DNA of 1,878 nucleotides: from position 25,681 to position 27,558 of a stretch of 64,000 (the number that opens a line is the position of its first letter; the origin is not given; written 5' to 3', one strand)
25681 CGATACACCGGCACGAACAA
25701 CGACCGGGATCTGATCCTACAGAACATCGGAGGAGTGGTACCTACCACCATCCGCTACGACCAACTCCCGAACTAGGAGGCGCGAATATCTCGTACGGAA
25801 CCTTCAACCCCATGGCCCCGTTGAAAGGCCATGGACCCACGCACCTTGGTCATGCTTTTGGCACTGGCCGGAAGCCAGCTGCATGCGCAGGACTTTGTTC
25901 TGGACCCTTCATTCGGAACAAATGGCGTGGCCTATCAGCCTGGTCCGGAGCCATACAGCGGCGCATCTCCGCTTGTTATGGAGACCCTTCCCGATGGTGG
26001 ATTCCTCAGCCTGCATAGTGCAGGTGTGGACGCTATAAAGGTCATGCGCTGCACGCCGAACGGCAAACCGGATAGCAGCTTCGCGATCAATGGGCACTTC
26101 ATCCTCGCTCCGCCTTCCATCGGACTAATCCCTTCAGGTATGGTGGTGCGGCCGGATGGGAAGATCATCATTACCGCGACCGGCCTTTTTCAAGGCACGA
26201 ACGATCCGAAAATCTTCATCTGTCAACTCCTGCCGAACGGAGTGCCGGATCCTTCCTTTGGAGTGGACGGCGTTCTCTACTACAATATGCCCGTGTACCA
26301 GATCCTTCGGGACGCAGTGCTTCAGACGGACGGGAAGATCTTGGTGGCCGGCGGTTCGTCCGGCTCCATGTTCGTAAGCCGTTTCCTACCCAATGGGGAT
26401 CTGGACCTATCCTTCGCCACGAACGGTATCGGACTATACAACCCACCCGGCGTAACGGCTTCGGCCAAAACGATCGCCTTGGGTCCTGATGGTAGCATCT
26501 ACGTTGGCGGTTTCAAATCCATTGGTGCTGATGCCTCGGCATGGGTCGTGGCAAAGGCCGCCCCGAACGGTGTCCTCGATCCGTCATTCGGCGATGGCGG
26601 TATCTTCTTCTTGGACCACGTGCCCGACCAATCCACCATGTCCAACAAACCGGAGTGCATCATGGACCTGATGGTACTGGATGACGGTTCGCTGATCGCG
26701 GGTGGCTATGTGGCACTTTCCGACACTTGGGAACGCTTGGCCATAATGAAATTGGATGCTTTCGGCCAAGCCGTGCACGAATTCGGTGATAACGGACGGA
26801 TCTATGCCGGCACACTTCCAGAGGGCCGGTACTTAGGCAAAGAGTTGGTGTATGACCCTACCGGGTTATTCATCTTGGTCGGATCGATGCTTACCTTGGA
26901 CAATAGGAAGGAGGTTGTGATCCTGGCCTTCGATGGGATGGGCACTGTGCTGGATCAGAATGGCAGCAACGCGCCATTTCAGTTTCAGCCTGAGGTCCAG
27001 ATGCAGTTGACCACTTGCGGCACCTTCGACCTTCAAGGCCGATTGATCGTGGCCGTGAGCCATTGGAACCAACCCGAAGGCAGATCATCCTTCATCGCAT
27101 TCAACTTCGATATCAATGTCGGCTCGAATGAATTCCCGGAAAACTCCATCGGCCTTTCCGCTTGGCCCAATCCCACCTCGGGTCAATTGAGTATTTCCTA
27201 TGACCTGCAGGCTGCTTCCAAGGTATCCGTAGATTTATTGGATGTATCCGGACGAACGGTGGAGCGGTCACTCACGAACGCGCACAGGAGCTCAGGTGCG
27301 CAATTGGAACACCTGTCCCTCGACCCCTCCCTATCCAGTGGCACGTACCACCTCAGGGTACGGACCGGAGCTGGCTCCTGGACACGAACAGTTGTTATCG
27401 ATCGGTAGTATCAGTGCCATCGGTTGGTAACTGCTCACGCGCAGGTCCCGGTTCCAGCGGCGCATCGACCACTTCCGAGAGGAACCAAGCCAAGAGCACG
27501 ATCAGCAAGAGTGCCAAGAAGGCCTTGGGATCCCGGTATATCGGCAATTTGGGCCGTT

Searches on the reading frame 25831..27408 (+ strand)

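Call 32: search_protein_families(library=pfam, proteins=[window:25831-27408:+], max_evalue=0.00001)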
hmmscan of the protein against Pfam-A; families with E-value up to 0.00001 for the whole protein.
window:25831-27408:+ (525 aa): 2 families
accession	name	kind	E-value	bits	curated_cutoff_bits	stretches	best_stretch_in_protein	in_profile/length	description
PF17164.10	DUF5122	-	7.8e-23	80.9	27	1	165-195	1-36/36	Domain of unknown function (DUF5122) beta-propeller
PF18962.6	Por_Secre_tail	-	2.4e-09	37.8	27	1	445-523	2-75/75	Secretion system C-terminal sorting domain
